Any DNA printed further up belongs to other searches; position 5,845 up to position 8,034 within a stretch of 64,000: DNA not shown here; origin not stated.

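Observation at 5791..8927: Sigma54 activator with a C-terminal solute-binding-protein domain, paralogous to the neighbouring periplasmic SBP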

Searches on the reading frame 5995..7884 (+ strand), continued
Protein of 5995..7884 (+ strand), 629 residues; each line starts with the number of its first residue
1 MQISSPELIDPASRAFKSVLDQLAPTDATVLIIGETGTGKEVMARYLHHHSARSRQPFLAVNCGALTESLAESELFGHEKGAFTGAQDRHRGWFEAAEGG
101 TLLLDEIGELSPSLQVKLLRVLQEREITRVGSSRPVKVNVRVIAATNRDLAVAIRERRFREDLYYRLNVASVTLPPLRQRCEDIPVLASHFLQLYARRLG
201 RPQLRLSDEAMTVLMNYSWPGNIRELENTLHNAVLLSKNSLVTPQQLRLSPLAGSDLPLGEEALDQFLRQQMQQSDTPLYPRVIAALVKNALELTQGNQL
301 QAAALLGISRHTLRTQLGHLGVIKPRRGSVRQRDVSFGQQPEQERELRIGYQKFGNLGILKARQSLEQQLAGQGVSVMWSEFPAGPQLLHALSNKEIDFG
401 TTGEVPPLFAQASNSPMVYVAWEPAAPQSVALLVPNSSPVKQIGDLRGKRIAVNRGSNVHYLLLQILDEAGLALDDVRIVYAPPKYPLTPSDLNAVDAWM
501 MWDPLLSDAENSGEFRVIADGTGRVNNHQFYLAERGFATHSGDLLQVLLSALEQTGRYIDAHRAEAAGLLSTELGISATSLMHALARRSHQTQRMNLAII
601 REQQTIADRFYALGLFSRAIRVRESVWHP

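Call 74: find_homologous_proteins(query=P0160, max_evalue=1e-30)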
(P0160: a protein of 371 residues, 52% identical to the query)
Query P0160 (371 aa): 8000 proteins with E <= 1e-30 among 8000 candidates; the best 120 are listed.
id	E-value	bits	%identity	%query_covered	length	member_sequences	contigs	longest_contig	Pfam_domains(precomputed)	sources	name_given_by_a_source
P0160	7.2e-242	820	100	100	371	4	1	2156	PF00158.33,PF25601.2,PF14532.13,PF07728.21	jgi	jgi:sigma-54-specific transcriptional regulator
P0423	5.0e-215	731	90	100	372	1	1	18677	PF00158.33,PF25601.2,PF14532.13,PF07728.21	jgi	jgi:sigma-54-specific transcriptional regulator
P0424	1.2e-212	724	89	100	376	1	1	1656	PF00158.33,PF25601.2,PF14532.13,PF07728.21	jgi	jgi:sigma-54-specific transcriptional regulator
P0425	6.5e-202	688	87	96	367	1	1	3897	PF00158.33,PF25601.2,PF14532.13,PF07728.21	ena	-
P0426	2.1e-198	677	83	100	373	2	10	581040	PF00158.33,PF25601.2,PF14532.13,PF07728.21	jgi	jgi:sigma-54-specific transcriptional regulator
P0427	8.0e-198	675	84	100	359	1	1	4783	PF00158.33,PF25601.2,PF14532.13,PF07728.21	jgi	jgi:sigma-54-specific transcriptional regulator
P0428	9.5e-185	632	79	100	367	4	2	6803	PF00158.33,PF25601.2,PF14532.13,PF07728.21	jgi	jgi:sigma-54-specific transcriptional regulator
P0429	1.3e-182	625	80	97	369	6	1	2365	PF00158.33,PF25601.2,PF14532.13,PF07728.21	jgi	jgi:sigma-54-specific transcriptional regulator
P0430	5.5e-182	623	79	99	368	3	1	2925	PF00158.33,PF25601.2,PF14532.13,PF07728.21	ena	-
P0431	1.6e-180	618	83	91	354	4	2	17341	PF00158.33,PF25601.2,PF14532.13,PF07728.21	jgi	jgi:sigma-54-specific transcriptional regulator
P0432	2.2e-179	614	78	100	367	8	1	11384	PF00158.33,PF25601.2,PF14532.13,PF07728.21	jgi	jgi:sigma-54-specific transcriptional regulator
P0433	9.5e-179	612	79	97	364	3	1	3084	PF00158.33,PF25601.2,PF14532.13,PF07728.21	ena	-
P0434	8.9e-175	599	78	96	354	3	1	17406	PF00158.33,PF25601.2,PF14532.13,PF07728.21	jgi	jgi:sigma-54-specific transcriptional regulator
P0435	1.2e-174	599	74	100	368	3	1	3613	PF00158.33,PF25601.2,PF14532.13,PF07728.21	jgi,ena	-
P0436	1.6e-172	592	81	91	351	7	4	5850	PF00158.33,PF25601.2,PF14532.13,PF07728.21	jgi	jgi:sigma-54-specific transcriptional regulator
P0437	3.2e-171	587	76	97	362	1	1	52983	PF00158.33,PF25601.2,PF14532.13,PF07728.21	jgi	jgi:sigma-54-specific transcriptional regulator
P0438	5.7e-170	583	76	96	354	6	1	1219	PF00158.33,PF25601.2,PF14532.13,PF07728.21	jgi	jgi:sigma-54-specific transcriptional regulator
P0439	1.2e-168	579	75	97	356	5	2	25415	PF00158.33,PF25601.2,PF14532.13,PF07728.21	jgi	jgi:sigma-54-specific transcriptional regulator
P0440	1.9e-165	568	73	98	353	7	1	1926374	PF00158.33,PF25601.2,PF14532.13,PF07728.21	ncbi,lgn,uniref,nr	ncbi:sigma-54-dependent Fis family transcriptional regulator [Massilia sp. CF038]|uniref:sigma-54 in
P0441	2.0e-164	565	74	96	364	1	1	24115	PF00158.33,PF25601.2,PF14532.13,PF07728.21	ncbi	ncbi:MAG: sigma-54 dependent transcriptional regulator [Pseudomonadota bacterium]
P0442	3.9e-164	564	75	96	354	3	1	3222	PF00158.33,PF25601.2,PF14532.13,PF07728.21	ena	-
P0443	5.3e-164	564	71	98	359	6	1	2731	PF00158.33,PF25601.2,PF14532.13,PF07728.21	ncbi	-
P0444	1.6e-163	562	73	97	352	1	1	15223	PF00158.33,PF25601.2,PF14532.13,PF07728.21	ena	-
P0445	3.4e-163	561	73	96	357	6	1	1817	PF00158.33,PF25601.2,PF14532.13,PF07728.21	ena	-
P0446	5.1e-163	560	73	96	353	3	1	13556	PF00158.33,PF25601.2,PF14532.13,PF07728.21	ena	-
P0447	7.1e-162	557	72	96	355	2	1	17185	PF00158.33,PF25601.2,PF14532.13,PF07728.21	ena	-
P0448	1.0e-161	556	71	97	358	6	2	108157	PF00158.33,PF25601.2,PF02954.26,PF14532.13,PF07728.21,PF13191.13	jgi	jgi:sigma-54-specific transcriptional regulator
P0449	1.0e-160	553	72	95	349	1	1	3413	PF00158.33,PF25601.2,PF14532.13,PF07728.21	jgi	jgi:sigma-54-specific transcriptional regulator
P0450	1.3e-160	552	72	96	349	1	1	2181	PF00158.33,PF25601.2,PF14532.13,PF07728.21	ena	-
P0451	2.0e-160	552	73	95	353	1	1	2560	PF00158.33,PF25601.2,PF14532.13,PF07728.21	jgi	jgi:sigma-54-specific transcriptional regulator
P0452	2.3e-160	552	72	98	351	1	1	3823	PF00158.33,PF25601.2,PF14532.13,PF07728.21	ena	-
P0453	4.9e-160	551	71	96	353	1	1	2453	PF00158.33,PF25601.2,PF14532.13,PF07728.21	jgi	jgi:sigma-54-specific transcriptional regulator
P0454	1.5e-159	549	72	98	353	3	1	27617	PF00158.33,PF25601.2,PF14532.13,PF07728.21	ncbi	-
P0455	5.0e-159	547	70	96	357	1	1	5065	PF00158.33,PF25601.2,PF14532.13,PF07728.21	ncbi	-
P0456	6.2e-159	547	72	96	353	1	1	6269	PF00158.33,PF25601.2,PF14532.13,PF07728.21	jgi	jgi:sigma-54-specific transcriptional regulator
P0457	6.9e-159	547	72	97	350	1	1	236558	PF00158.33,PF25601.2,PF14532.13,PF07728.21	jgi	jgi:sigma-54-specific transcriptional regulator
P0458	9.8e-159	546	72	95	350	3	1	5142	PF00158.33,PF25601.2,PF14532.13,PF07728.21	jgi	jgi:sigma-54-specific transcriptional regulator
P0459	3.5e-158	544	71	96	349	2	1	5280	PF00158.33,PF25601.2,PF14532.13,PF07728.21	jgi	jgi:sigma-54-specific transcriptional regulator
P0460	5.1e-158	544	72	97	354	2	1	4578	PF00158.33,PF25601.2,PF14532.13,PF07728.21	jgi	jgi:sigma-54-specific transcriptional regulator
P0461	2.2e-157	542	70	97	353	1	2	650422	PF00158.33,PF25601.2,PF14532.13,PF07728.21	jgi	-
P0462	2.4e-156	538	71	97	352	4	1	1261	PF00158.33,PF25601.2,PF14532.13,PF07728.21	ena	-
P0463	3.8e-156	538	70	97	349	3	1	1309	PF00158.33,PF25601.2,PF14532.13,PF07728.21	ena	-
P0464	1.7e-155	536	73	91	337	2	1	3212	PF00158.33,PF25601.2,PF14532.13,PF07728.21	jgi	jgi:sigma-54-specific transcriptional regulator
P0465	5.5e-155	534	69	97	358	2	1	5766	PF00158.33,PF25601.2,PF14532.13,PF07728.21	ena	-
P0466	1.7e-154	532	70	95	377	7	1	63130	PF00158.33,PF25601.2,PF14532.13,PF07728.21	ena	-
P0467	1.9e-154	532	71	96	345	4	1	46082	PF00158.33,PF25601.2,PF14532.13,PF07728.21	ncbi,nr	ncbi:MAG: Fis family transcriptional regulator [Massilia sp.]|nr:Fis family transcriptional regulato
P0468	2.4e-154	532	68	97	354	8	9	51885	PF00158.33,PF25601.2,PF14532.13,PF07728.21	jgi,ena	-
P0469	2.8e-154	532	69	95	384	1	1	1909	PF00158.33,PF25601.2,PF14532.13,PF07728.21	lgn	-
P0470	3.0e-154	532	70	95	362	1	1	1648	PF00158.33,PF25601.2,PF14532.13,PF07728.21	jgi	jgi:sigma-54-specific transcriptional regulator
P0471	4.6e-154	531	65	100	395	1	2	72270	PF00158.33,PF25601.2,PF14532.13,PF07728.21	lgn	-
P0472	6.6e-154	530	68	95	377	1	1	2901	PF00158.33,PF25601.2,PF14532.13,PF07728.21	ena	-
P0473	7.0e-154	530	70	91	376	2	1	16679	PF00158.33,PF25601.2,PF14532.13,PF07728.21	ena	-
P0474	1.0e-153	530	67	95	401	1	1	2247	PF00158.33,PF25601.2,PF14532.13,PF07728.21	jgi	jgi:sigma-54-specific transcriptional regulator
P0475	3.9e-153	528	67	96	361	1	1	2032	PF00158.33,PF25601.2,PF14532.13,PF07728.21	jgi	-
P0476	4.4e-153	528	66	98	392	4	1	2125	PF00158.33,PF25601.2,PF14532.13,PF07728.21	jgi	jgi:sigma-54-specific transcriptional regulator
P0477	1.0e-152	526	74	75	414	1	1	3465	PF00158.33,PF25601.2,PF14532.13,PF07728.21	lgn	-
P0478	1.2e-152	526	66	95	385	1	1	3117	PF00158.33,PF25601.2,PF00004.36,PF14532.13,PF07728.21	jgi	jgi:sigma-54-specific transcriptional regulator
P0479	1.2e-152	526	65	100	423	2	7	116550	PF00158.33,PF25601.2,PF14532.13,PF07728.21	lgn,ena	-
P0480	1.3e-152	526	66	98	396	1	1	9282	PF00158.33,PF25601.2,PF14532.13,PF07728.21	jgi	jgi:sigma-54-specific transcriptional regulator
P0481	1.3e-152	526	68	95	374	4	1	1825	PF00158.33,PF25601.2,PF14532.13,PF07728.21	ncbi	-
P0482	1.3e-152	526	67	96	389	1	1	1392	PF00158.33,PF25601.2,PF14532.13,PF07728.21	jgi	jgi:sigma-54-specific transcriptional regulator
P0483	1.4e-152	526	69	96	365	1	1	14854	PF00158.33,PF25601.2,PF02954.26,PF14532.13,PF07728.21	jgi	jgi:sigma-54-specific transcriptional regulator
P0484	1.6e-152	526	66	97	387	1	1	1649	PF00158.33,PF25601.2,PF14532.13,PF07728.21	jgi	jgi:sigma-54-specific transcriptional regulator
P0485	1.7e-152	526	68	95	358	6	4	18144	PF00158.33,PF25601.2,PF02954.26,PF14532.13,PF07728.21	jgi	jgi:sigma-54-specific transcriptional regulator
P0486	1.8e-152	526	66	95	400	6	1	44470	PF00158.33,PF25601.2,PF14532.13,PF07728.21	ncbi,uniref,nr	ncbi:sigma-54 interaction domain-containing protein [Noviherbaspirillum malthae]|uniref:sigma-54 int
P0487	2.0e-152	526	68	97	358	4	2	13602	PF00158.33,PF25601.2,PF14532.13,PF07728.21,PF01078.28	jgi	jgi:sigma-54-specific transcriptional regulator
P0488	2.5e-152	525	68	95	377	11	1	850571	PF00158.33,PF25601.2,PF14532.13,PF07728.21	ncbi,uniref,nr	ncbi:sigma-54 interaction domain-containing protein [Rugamonas aquatica]|uniref:AAA domain-containin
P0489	2.5e-152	525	64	96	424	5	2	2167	PF00158.33,PF25601.2,PF14532.13,PF07728.21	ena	-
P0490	2.8e-152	525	78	84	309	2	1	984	PF00158.33,PF25601.2,PF14532.13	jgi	jgi:sigma-54-specific transcriptional regulator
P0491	3.0e-152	525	63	96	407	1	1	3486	PF00158.33,PF25601.2,PF14532.13,PF07728.21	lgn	-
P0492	3.2e-152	525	66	99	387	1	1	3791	PF00158.33,PF25601.2,PF00004.36,PF14532.13,PF07728.21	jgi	-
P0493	3.3e-152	525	68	95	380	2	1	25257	PF00158.33,PF25601.2,PF14532.13,PF07728.21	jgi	jgi:sigma-54-specific transcriptional regulator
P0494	4.0e-152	525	69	95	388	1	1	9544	PF00158.33,PF25601.2,PF02954.26,PF14532.13,PF07728.21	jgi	jgi:sigma-54 dependent transcriptional regulator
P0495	4.1e-152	524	65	100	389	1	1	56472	PF00158.33,PF25601.2,PF14532.13,PF07728.21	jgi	jgi:sigma-54-specific transcriptional regulator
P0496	4.3e-152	524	67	95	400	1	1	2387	PF00158.33,PF25601.2,PF14532.13,PF07728.21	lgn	-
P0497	4.9e-152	524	70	91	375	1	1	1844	PF00158.33,PF25601.2,PF14532.13,PF07728.21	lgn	-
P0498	5.7e-152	524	68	97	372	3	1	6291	PF00158.33,PF25601.2,PF14532.13,PF07728.21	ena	-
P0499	1.6e-151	523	68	95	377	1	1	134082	PF00158.33,PF25601.2,PF14532.13,PF07728.21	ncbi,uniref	ncbi:sigma-54 interaction domain-containing protein [Duganella sp. S19_KUP01_CR8]|uniref:sigma-54 in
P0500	2.5e-151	522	65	100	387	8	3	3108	PF00158.33,PF25601.2,PF14532.13,PF07728.21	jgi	jgi:sigma-54-specific transcriptional regulator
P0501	2.6e-151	522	67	98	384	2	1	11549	PF00158.33,PF25601.2,PF02954.26,PF14532.13,PF07728.21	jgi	jgi:sigma-54-specific transcriptional regulator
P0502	2.8e-151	522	69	95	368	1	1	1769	PF00158.33,PF25601.2,PF00004.36,PF14532.13,PF07728.21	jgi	jgi:sigma-54-specific transcriptional regulator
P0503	3.2e-151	522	69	95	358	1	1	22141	PF00158.33,PF25601.2,PF02954.26,PF14532.13,PF07728.21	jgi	jgi:sigma-54-specific transcriptional regulator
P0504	3.4e-151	521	68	95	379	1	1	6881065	PF00158.33,PF25601.2,PF02954.26,PF14532.13,PF07728.21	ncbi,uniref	ncbi:sigma-54 dependent transcriptional regulator [Massilia sp. METH4]|uniref:sigma-54 interaction d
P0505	3.5e-151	521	68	95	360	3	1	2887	PF00158.33,PF25601.2,PF14532.13,PF07728.21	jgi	jgi:sigma-54-specific transcriptional regulator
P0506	3.7e-151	521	64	96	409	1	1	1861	PF00158.33,PF25601.2,PF14532.13,PF07728.21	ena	-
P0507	4.2e-151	521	66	95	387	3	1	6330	PF00158.33,PF25601.2,PF14532.13,PF07728.21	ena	-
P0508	4.4e-151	521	68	94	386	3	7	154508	PF00158.33,PF25601.2,PF14532.13,PF07728.21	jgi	-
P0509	4.5e-151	521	68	95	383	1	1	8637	PF00158.33,PF25601.2,PF02954.26,PF14532.13,PF07728.21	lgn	-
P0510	6.1e-151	521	65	100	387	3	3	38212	PF00158.33,PF25601.2,PF14532.13,PF07728.21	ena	-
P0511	1.0e-150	520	67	95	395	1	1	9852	PF00158.33,PF25601.2,PF14532.13,PF07728.21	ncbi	-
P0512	1.0e-150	520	68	95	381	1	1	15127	PF00158.33,PF25601.2,PF02954.26,PF14532.13,PF07728.21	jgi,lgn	-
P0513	1.2e-150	520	66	96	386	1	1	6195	PF00158.33,PF25601.2,PF14532.13,PF07728.21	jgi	jgi:sigma-54-specific transcriptional regulator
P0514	1.3e-150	520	68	97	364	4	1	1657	PF00158.33,PF25601.2,PF02954.26,PF14532.13,PF07728.21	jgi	jgi:sigma-54-specific transcriptional regulator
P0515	1.6e-150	519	67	95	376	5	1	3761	PF00158.33,PF25601.2,PF14532.13,PF07728.21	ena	-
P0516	1.9e-150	519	67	92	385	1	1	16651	PF00158.33,PF25601.2,PF14532.13,PF07728.21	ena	-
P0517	1.9e-150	519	67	96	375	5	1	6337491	PF00158.33,PF25601.2,PF02954.26,PF14532.13,PF07728.21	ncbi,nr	ncbi:sigma-54 interaction domain-containing protein [Pseudoduganella armeniaca]|nr:sigma-54 dependen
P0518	2.1e-150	519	68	95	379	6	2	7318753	PF00158.33,PF25601.2,PF14532.13,PF07728.21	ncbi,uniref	ncbi:sigma-54 interaction domain-containing protein [Duganella sp. CT11-25]|uniref:sigma-54 interact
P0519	3.2e-150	518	66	96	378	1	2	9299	PF00158.33,PF25601.2,PF02954.26,PF14532.13,PF07728.21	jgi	jgi:sigma-54-specific transcriptional regulator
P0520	3.3e-150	518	67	95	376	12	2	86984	PF00158.33,PF25601.2,PF14532.13,PF07728.21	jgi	-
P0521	3.8e-150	518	68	95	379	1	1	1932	PF00158.33,PF25601.2,PF14532.13,PF07728.21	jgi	jgi:sigma-54 dependent transcriptional regulator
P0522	4.1e-150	518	69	91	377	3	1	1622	PF00158.33,PF25601.2,PF14532.13,PF07728.21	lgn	-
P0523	4.3e-150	518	66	98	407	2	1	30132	PF00158.33,PF25601.2,PF14532.13,PF07728.21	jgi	jgi:sigma-54-specific transcriptional regulator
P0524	5.6e-150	517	70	93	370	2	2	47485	PF00158.33,PF25601.2,PF14532.13,PF07728.21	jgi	jgi:sigma-54 dependent transcriptional regulator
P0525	6.5e-150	517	67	95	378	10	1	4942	PF00158.33,PF25601.2,PF14532.13,PF07728.21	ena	-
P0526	6.5e-150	517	67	91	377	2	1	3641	PF00158.33,PF25601.2,PF00004.36,PF14532.13,PF07728.21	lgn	-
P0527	7.0e-150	517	70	94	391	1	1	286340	PF00158.33,PF25601.2,PF14532.13,PF07728.21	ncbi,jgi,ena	-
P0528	8.1e-150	517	69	95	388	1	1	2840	PF00158.33,PF25601.2,PF14532.13,PF07728.21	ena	-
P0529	8.7e-150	517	68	95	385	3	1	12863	PF00158.33,PF25601.2,PF14532.13,PF07728.21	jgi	jgi:sigma-54 dependent transcriptional regulator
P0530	1.1e-149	517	69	91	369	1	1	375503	PF00158.33,PF25601.2,PF14532.13,PF07728.21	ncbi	-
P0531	1.2e-149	516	67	91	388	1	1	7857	PF00158.33,PF25601.2,PF14532.13,PF07728.21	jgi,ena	-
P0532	1.2e-149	516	68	92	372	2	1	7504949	PF00158.33,PF25601.2,PF02954.26,PF14532.13,PF07728.21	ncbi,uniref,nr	ncbi:sigma-54-dependent Fis family transcriptional regulator [Pseudoduganella lutea]|uniref:Sigma-54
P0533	1.6e-149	516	64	95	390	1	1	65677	PF00158.33,PF25601.2,PF14532.13,PF07728.21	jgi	jgi:sigma-54-specific transcriptional regulator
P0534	1.8e-149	516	65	96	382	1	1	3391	PF00158.33,PF25601.2,PF14532.13,PF07728.21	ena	-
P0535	2.1e-149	516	68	91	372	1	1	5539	PF00158.33,PF25601.2,PF14532.13,PF07728.21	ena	-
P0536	2.5e-149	515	69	92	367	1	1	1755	PF00158.33,PF25601.2,PF14532.13,PF07728.21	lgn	-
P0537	3.5e-149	515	67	96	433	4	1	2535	PF00158.33,PF25601.2,PF14532.13,PF07728.21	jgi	jgi:sigma-54-specific transcriptional regulator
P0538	3.7e-149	515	67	95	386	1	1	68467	PF00158.33,PF25601.2,PF02954.26,PF14532.13,PF07728.21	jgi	jgi:sigma-54-specific transcriptional regulator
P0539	3.9e-149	515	66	94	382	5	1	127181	PF00158.33,PF25601.2,PF14532.13,PF07728.21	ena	-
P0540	4.1e-149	515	66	95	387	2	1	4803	PF00158.33,PF25601.2,PF14532.13,PF07728.21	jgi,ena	-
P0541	5.9e-149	514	67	96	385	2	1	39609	PF00158.33,PF25601.2,PF14532.13,PF07728.21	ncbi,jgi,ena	ncbi:MAG TPA: sigma-54 dependent transcriptional regulator [Telluria sp.]|jgi:sigma-54-specific tran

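Call 75: find_encoding_contigs(protein=P0440, flank=8000, max_places=1)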
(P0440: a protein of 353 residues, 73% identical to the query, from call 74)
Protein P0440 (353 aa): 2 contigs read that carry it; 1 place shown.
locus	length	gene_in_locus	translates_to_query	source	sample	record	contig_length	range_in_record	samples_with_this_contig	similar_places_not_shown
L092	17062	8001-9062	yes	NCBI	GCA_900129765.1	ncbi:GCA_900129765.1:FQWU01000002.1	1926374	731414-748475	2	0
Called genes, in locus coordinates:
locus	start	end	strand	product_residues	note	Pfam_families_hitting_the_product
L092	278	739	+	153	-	-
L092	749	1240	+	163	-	PF20349:DUF6644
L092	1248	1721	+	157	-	PF20349:DUF6644 (weak)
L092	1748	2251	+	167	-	PF03928:HbpS-like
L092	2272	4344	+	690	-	PF07715:Plug, PF00593:TonB_dep_Rec_b-barrel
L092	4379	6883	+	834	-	PF07715:Plug, PF00593:TonB_dep_Rec_b-barrel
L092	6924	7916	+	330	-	PF00326:Peptidase_S9 (faint), PF23678:YqhI, PF01738:DLH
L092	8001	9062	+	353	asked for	PF00158:Sigma54_activat, PF14532:Sigma54_activ_2, PF07728:AAA_5, PF25601:AAA_lid_14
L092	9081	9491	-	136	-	PF02472:ExbD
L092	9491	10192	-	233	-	PF01618:MotA_ExbB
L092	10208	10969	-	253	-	PF03544:TonB_C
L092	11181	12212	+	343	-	PF00106:adh_short, PF08659:KR, PF13561:adh_short_C2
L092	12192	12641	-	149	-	-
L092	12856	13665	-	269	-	PF00072:Response_reg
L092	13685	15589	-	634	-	PF00989:PAS, PF13426:PAS_9, PF00512:HisKA, PF02518:HATPase_c, PF00072:Response_reg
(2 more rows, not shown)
